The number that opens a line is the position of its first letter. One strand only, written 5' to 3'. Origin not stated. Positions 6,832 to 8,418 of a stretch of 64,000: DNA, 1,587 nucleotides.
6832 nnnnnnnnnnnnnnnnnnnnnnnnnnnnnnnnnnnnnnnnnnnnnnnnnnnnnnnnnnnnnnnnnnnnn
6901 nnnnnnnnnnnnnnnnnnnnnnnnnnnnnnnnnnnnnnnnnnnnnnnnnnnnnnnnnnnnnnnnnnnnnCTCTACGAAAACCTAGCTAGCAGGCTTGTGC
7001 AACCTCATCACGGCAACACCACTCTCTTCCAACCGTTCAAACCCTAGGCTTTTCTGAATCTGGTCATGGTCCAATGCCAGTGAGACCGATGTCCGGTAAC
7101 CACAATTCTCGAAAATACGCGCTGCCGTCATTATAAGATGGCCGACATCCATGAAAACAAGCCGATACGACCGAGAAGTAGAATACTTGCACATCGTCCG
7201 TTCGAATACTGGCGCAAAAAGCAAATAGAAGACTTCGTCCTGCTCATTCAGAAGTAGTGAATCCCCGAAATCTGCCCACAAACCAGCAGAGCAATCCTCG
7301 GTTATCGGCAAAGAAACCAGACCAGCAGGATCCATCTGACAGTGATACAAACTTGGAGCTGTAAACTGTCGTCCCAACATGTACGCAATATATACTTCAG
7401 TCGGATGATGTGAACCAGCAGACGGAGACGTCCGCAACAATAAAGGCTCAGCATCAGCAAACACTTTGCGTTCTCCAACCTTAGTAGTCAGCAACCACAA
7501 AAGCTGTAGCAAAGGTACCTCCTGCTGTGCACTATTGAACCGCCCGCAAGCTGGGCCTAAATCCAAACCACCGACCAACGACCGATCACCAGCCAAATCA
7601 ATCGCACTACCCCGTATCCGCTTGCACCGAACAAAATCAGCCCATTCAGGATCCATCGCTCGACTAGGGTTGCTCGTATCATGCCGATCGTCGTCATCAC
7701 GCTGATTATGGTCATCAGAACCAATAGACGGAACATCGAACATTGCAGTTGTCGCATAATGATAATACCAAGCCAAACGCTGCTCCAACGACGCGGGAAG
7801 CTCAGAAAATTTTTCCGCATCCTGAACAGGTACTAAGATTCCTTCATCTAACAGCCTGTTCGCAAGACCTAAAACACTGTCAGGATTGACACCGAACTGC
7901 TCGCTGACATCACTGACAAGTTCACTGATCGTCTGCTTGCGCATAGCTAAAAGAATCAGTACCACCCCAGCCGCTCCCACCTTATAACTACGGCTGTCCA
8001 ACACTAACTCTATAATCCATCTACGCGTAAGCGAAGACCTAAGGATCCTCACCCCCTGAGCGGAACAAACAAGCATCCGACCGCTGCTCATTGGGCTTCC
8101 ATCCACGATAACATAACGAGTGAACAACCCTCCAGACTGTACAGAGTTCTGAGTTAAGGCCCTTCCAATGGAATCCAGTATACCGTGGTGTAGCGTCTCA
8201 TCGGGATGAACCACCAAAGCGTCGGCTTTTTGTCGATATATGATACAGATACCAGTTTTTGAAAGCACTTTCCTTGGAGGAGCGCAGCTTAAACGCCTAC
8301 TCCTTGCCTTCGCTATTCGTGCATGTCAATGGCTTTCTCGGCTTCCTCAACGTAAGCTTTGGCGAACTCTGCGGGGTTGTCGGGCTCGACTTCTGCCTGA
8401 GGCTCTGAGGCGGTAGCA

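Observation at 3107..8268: YcaO-less pair of SagB-type proteins (one with an RRE-like N-domain) co-oriented with a PLP decarboxylase and a nucleotidyltransferase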

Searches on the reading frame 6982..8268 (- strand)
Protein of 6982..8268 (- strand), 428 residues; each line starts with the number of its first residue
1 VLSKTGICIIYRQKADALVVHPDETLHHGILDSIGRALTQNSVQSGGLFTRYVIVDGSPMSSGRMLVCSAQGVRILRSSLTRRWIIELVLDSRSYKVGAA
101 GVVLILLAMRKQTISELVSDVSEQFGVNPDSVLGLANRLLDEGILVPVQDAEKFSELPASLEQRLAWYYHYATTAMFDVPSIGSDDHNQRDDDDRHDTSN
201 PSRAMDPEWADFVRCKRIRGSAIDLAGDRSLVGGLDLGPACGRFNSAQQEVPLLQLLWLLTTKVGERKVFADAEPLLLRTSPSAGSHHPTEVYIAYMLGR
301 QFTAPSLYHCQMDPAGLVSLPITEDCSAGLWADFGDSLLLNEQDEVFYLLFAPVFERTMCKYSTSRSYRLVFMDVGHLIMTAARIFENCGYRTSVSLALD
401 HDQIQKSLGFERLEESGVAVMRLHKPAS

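Call 3: search_protein_families(library=pfam, proteins=[window:6982-8268:-], max_evalue=0.1)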
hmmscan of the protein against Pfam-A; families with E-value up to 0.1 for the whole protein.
window:6982-8268:- (428 aa): 0 families

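Call 4: search_protein_families(library=ncbifam, proteins=[window:6982-8268:-], max_evalue=0.1)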
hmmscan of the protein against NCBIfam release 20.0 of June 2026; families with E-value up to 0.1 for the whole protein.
window:6982-8268:- (428 aa): 2 families
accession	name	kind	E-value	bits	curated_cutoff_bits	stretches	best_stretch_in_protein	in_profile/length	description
TIGR04511.1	SagB_rel_DH_2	exception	1.2e-13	50.9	240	1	242-421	184-364/380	putative peptide maturation dehydrogenase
TIGR03605.1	antibiot_sagB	domain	1.1e-12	47.8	78.4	1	256-423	8-171/173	SagB family peptide dehydrogenase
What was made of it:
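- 6982..8091 (-): Gene A: RRE-like N-domain (about 7816-8091) plus SagB/McbC-type FMN dehydrogenase domain (about 6982-7524). 369 aa from ATG 8091. TIGR03605 E 1.1e-12 (call 4).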

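Call 5: find_homologous_proteins(query=window:6982-8268:-, max_evalue=0.001)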
Query window:6982-8268:- (428 aa): 6 proteins with E <= 0.001 among 8000 candidates.
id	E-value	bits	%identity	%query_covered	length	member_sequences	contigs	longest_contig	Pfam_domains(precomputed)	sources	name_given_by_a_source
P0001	2.2e-223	759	91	86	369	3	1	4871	-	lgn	-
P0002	3.0e-219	746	90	85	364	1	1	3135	-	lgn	-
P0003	2.2e-123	430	57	84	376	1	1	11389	-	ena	-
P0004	2.1e-117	410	55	86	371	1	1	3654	-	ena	-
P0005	3.8e-109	383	57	73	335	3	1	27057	-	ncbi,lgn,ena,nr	ncbi:MAG: hypothetical protein OXI96_04405 [Acidimicrobiaceae bacterium]|nr:hypothetical protein [Ac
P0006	1.9e-108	381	53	83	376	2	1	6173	-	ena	-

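Call 6: search_solved_structures(query=window:6982-8268:-, max_evalue=1, show_alignments=2)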
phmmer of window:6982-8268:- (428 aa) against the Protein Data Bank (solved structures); distinct sequences matched with E-value up to 1: 2.
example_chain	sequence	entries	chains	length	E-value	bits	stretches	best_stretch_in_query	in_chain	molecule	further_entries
3eo7_A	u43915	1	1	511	1.1e-06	30.8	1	275-423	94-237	Putative Nitroreductase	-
6gos_C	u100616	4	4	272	0.0005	22.1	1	270-411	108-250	Microcin B17-processing protein McbC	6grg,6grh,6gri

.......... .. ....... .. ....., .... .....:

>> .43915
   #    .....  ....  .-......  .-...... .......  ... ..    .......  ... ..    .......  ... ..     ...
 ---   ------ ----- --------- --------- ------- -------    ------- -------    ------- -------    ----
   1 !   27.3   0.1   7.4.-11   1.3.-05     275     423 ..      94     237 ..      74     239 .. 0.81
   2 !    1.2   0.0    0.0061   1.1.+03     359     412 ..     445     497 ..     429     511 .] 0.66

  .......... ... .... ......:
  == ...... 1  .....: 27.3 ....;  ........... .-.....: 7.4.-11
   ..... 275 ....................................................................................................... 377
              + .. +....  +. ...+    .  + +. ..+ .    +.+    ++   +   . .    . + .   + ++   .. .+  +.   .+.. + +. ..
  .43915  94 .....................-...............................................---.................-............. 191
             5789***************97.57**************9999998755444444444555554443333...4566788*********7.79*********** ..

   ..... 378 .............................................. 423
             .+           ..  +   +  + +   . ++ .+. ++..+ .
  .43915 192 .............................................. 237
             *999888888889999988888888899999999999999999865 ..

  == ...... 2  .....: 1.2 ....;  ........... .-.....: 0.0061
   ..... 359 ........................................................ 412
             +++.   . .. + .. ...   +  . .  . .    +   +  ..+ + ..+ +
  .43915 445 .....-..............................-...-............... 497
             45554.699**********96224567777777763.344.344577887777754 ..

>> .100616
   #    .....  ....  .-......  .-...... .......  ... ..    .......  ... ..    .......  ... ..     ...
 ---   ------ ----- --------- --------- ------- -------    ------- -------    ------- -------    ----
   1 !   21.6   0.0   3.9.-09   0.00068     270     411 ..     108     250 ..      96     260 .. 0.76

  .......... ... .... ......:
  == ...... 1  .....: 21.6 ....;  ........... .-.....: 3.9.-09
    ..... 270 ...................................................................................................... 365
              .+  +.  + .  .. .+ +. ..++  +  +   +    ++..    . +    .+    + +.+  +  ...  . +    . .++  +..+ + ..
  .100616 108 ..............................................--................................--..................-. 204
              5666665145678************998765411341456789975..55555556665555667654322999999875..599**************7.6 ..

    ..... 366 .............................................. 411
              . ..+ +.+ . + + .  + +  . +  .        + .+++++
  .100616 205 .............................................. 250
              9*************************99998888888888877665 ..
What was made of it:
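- Closest known: Tandem SagB-like proteins. Same: 3EO7 is the best PDB sequence hit of A (E 1.1e-6, call 6).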

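Call 7: search_protein_families(library=padloc, proteins=[window:6982-8268:-], max_evalue=0.1)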
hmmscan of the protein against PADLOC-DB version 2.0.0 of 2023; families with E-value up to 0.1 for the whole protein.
window:6982-8268:- (428 aa): 0 families

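Call 8: find_encoding_contigs(protein=P0005, flank=10000, max_places=4)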
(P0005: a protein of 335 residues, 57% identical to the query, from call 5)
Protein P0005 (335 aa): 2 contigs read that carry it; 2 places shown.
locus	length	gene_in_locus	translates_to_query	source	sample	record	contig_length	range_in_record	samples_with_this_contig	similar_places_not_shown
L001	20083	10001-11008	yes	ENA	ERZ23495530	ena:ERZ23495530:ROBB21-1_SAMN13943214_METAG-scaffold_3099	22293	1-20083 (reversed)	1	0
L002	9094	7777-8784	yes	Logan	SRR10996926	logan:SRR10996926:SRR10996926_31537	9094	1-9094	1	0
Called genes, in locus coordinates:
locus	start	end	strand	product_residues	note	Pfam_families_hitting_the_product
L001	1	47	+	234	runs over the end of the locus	-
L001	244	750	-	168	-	PF00583:Acetyltransf_1, PF13673:Acetyltransf_10 (weak), PF13508:Acetyltransf_7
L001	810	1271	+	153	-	PF04138:GtrA_DPMS_TM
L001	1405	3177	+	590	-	PF02541:Ppx-GppA, PF21447:Ppx-GppA_III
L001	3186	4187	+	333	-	PF00294:PfkB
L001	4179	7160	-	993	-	PF00005:ABC_tran (faint), PF01583:APS_kinase (faint), PF02463:SMC_N (faint), PF03193:RsgA_GTPase (faint), PF13191:AAA_16 (faint), PF13555:AAA_29 (faint), PF17760:UvrA_inter, PF17755:UvrA_DNA-bind, +1 more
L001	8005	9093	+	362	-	PF02624:YcaO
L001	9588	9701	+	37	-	-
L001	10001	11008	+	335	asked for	-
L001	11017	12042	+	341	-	-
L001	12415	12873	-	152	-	PF01029:NusB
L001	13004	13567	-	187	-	PF08207:EFP_N, PF01132:EFP, PF09285:Elong-fact-P_C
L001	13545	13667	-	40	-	-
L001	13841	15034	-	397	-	PF01321:Creatinase_N, PF00557:Peptidase_M24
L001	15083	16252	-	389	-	PF00465:Fe-ADH, PF13685:Fe-ADH_2, PF01761:DHQ_synthase, PF24621:DHQS_C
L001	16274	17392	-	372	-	-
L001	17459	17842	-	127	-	-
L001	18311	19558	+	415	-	PF13173:AAA_14, PF13635:DUF4143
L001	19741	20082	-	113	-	?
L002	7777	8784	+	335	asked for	-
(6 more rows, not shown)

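Call 9: find_encoding_contigs(protein=P0003, flank=10000, max_places=4)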
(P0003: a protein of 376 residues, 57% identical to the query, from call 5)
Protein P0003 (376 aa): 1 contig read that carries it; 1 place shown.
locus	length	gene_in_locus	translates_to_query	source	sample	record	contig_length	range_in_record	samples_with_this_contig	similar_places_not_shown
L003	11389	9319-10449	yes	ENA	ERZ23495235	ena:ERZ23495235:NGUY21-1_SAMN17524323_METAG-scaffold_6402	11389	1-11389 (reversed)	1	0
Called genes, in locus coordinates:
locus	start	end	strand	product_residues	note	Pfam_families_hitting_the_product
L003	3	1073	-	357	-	?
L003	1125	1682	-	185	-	PF01029:NusB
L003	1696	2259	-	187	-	PF08207:EFP_N, PF01132:EFP, PF09285:Elong-fact-P_C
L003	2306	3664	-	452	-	PF01321:Creatinase_N, PF00557:Peptidase_M24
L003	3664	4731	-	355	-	-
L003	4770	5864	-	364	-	-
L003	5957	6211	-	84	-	PF13635:DUF4143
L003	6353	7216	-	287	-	PF01478:Peptidase_A24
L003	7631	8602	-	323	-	PF00296:Bac_luciferase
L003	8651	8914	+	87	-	-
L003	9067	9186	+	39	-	-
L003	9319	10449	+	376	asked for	-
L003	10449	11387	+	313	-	?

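Call 10: find_encoding_contigs(protein=P0006, flank=10000, max_places=4)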
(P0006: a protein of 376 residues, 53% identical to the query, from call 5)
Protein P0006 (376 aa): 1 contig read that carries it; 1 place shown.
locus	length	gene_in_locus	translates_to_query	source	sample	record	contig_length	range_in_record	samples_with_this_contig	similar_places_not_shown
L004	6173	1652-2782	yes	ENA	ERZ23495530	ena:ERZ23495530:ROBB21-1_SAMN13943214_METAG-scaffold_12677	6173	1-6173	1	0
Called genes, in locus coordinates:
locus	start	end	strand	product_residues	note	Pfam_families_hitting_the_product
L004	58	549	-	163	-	PF27765:UCP032817-like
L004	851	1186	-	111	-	-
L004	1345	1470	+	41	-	-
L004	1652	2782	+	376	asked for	-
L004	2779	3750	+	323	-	-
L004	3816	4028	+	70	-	PF15919:HicB_lk_antitox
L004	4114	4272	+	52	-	-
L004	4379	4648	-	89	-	PF02604:PhdYeFM_antitox (weak)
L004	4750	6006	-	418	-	PF02661:Fic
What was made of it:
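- L004 has peptide-A-B with no YcaO on its 6.2-kb contig (call 10). L004 has peptide-A-B and no YcaO on its contig (call 10).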

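Call 16: find_encoding_contigs(protein=P0001, flank=10000, max_places=4)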
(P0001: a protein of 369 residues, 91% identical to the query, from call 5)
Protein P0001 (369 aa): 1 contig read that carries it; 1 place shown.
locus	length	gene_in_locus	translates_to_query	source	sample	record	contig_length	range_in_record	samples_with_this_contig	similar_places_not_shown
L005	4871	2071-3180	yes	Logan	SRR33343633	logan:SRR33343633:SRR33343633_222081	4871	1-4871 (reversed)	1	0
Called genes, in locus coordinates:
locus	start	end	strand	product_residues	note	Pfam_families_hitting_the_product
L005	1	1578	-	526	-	?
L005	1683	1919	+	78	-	-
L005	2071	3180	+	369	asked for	-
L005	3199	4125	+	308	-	-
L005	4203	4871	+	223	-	?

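Call 17: find_encoding_contigs(protein=P0002, flank=10000, max_places=4)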
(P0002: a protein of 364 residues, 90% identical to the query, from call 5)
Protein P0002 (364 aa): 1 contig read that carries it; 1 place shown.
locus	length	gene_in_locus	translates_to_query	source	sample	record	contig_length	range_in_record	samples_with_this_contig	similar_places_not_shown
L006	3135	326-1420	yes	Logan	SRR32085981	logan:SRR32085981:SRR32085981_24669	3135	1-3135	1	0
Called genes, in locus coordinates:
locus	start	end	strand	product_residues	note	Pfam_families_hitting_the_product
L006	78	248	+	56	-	-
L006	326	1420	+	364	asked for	-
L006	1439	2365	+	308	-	-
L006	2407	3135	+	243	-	?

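Call 18: find_encoding_contigs(protein=P0004, flank=10000, max_places=4)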
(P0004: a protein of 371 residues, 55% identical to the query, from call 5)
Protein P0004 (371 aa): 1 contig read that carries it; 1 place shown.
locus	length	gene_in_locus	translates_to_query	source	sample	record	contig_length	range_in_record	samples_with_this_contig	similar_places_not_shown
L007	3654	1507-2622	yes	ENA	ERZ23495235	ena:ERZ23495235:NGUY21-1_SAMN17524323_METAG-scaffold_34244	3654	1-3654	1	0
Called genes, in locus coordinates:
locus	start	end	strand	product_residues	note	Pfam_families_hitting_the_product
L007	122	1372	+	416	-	PF02624:YcaO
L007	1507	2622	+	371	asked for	-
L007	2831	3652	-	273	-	?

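Call 23: find_related_loci(query=A1, collection=genome_contigs, flank=10000)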
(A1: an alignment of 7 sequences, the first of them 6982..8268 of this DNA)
Query A1 (428 aa) in genome_contigs; peptide patterns used: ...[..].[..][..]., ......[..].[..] (x = any residue, [..] = any of these).
29 stretches matched a pattern, but none encodes a relative of the query by tblastn (E <= 1e-3).

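Call 24: find_related_loci(query=A1, collection=metagenome_contigs, flank=10000)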
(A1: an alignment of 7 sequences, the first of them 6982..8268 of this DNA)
Query A1 (428 aa) in metagenome_contigs; peptide patterns used: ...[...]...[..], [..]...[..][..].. (x = any residue, [..] = any of these).
101 stretches matched a pattern, but none encodes a relative of the query by tblastn (E <= 1e-3).
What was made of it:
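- Tried and rejected: Wider searches for family A. Pattern scans of GTDB species representatives and JGI metagenomes for relatives of A found none (calls 23, 24).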

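Call 41: search_protein_representatives(alignment_id=A2)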
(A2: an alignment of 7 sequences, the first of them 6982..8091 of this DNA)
Query: 7 sequences, 366 profile positions. Proteins with E-value up to 0.001 (for the whole library): 1302; up to 1e-10: 397; up to 1e-30: 9. The best 150 are listed.
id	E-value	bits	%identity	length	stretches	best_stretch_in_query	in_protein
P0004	7.9e-201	683.0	-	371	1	2-365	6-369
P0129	9.7e-36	139.8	-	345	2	191-361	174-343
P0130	9.9e-35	136.5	-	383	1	8-354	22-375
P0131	6.6e-34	133.8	-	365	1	20-353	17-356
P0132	8.6e-34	133.4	-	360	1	6-354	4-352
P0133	1.3e-33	132.9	-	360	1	8-354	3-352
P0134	2.5e-32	128.6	-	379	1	6-355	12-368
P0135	7.3e-32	127.1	-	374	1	21-359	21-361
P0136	8.1e-31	123.7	-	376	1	22-354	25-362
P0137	2.1e-30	122.3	-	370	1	54-349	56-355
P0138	2.2e-30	122.2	-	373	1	9-354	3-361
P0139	3.5e-30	121.6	-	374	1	7-361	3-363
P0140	5.2e-30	121.0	-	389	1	9-353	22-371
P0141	6.7e-30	120.6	-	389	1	19-358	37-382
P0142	8.4e-30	120.3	-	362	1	18-357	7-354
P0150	1.1e-27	113.4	-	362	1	22-354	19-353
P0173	3.3e-25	105.2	-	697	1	6-353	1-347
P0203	1.4e-22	96.6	-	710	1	24-359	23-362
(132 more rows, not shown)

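Call 42: search_protein_families(library=ncbifam, proteins=[P0129, P0130, P0131, P0132, P0134, P0135, P0140, P0150, P0173, P0203], max_evalue=0.001)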
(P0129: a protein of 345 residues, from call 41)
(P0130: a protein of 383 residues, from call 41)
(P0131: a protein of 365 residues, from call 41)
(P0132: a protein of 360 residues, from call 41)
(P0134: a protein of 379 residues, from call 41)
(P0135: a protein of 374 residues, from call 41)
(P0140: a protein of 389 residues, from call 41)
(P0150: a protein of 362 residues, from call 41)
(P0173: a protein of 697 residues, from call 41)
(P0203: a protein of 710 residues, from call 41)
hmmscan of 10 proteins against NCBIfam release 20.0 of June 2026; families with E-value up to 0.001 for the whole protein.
P0129 (345 aa): 2 families
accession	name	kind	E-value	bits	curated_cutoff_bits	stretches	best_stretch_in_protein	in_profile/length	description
TIGR04511.1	SagB_rel_DH_2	exception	2.4e-24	86.1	240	1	195-344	218-367/380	putative peptide maturation dehydrogenase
TIGR03605.1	antibiot_sagB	domain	3.1e-19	69.1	78.4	1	200-344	30-172/173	SagB family peptide dehydrogenase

P0130 (383 aa): 2 families
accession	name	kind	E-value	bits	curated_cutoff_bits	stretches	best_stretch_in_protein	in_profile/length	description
TIGR04511.1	SagB_rel_DH_2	exception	7.1e-31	107.6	240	1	89-383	74-367/380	putative peptide maturation dehydrogenase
TIGR03605.1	antibiot_sagB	domain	1.9e-20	73.1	78.4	1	236-383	26-172/173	SagB family peptide dehydrogenase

P0131 (365 aa): 2 families
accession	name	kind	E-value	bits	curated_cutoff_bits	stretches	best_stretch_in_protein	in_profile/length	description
TIGR04511.1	SagB_rel_DH_2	exception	8.7e-24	84.3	240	1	70-365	73-367/380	putative peptide maturation dehydrogenase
TIGR03605.1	antibiot_sagB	domain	3.5e-19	68.9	78.4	1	192-362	2-169/173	SagB family peptide dehydrogenase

P0132 (360 aa): 2 families
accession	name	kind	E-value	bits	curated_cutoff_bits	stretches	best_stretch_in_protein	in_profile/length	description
TIGR04511.1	SagB_rel_DH_2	exception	1e-22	80.7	240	1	211-355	215-362/380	putative peptide maturation dehydrogenase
TIGR03605.1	antibiot_sagB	domain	2.2e-16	59.8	78.4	1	216-358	29-170/173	SagB family peptide dehydrogenase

P0134 (379 aa): 2 families
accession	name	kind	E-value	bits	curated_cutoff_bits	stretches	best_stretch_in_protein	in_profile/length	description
TIGR04511.1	SagB_rel_DH_2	exception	6.2e-27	94.6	240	1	183-369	173-361/380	putative peptide maturation dehydrogenase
TIGR03605.1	antibiot_sagB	domain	4.5e-26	91.4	78.4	1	202-372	1-169/173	SagB family peptide dehydrogenase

P0135 (374 aa): 2 families
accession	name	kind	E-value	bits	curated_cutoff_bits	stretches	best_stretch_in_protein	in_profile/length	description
TIGR04511.1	SagB_rel_DH_2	exception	7.9e-20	71.2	240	1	71-366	72-369/380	putative peptide maturation dehydrogenase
TIGR03605.1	antibiot_sagB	domain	2.5e-18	66.2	78.4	1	210-364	20-172/173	SagB family peptide dehydrogenase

P0140 (389 aa): 2 families
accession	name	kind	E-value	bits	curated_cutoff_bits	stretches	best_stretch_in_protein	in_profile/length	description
TIGR04511.1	SagB_rel_DH_2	exception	2.2e-30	106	240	1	73-379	55-366/380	putative peptide maturation dehydrogenase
TIGR03605.1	antibiot_sagB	domain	1.9e-18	66.6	78.4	1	234-375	29-167/173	SagB family peptide dehydrogenase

P0150 (362 aa): 2 families
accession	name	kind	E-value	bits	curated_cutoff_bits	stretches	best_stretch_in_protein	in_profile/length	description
TIGR04511.1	SagB_rel_DH_2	exception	7.8e-27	94.3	240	1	189-361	195-367/380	putative peptide maturation dehydrogenase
TIGR03605.1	antibiot_sagB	domain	6.9e-26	90.8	78.4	1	190-361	3-172/173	SagB family peptide dehydrogenase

P0173 (697 aa): 2 families
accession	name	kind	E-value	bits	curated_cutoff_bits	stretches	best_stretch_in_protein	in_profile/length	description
TIGR04511.1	SagB_rel_DH_2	exception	1.8e-33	116.1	240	2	72-350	75-361/380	putative peptide maturation dehydrogenase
TIGR03605.1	antibiot_sagB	domain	3.2e-33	114.7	78.4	2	188-353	1-169/173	SagB family peptide dehydrogenase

P0203 (710 aa): 2 families
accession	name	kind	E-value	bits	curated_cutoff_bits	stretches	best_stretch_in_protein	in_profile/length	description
TIGR03605.1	antibiot_sagB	domain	1.1e-32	112.9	78.4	2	221-357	29-164/173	SagB family peptide dehydrogenase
TIGR04511.1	SagB_rel_DH_2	exception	1.3e-29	103.4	240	1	70-372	72-371/380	putative peptide maturation dehydrogenase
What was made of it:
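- Closest known: TIGR04511. Same: It is the best NCBIfam hit of A and of its remote relatives (calls 4, 42).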

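Call 54: predict_structure(alignment_id=A4)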
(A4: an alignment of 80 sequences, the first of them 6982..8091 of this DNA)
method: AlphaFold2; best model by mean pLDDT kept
length: 369 residues; sequences in the alignment: 80
mean_pLDDT: 82.0   pTM: 0.65
mean pLDDT of the five models: 82.0, 81.9, 81.3, 80.6, 79.3
residues with pLDDT >= 90: 162; 70-90: 137; 50-70: 43; < 50: 27
segments of 3 or more residues with pLDDT < 50: 119-143
pLDDT, mean of each block of 10 residues (from residue 1): 78 89 88 90 95 97 94 97 96 82 76 59 42 43 56 83 84 79 65 91 88 83 67 89 82 93 86 82 88 86 61 88 91 94 92 91 90
secondary structure, 60 per line:
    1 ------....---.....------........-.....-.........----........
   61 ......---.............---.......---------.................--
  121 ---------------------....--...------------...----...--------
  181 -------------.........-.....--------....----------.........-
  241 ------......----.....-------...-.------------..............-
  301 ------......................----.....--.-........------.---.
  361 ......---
elements in order: E7-10 E14-18 E25-29 E34-38 H40-48 H55-66 H70-82 E86-88 H89-92 H102-118 H142-145 E163-165 H194-202 E204-208 E217-220 E231-239 E247-252 E257-261 E286-295 H296-299 H307-328 E333-337 H342-349 E360-366
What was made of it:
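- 6982..8091 (-): AF2 pLDDT 82 (call 54).
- On RiPP recognition element (PqqD-like wHTH): AF2 residues 7-92 form strands followed by three helices, at pLDDT 88-97 (call 54).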
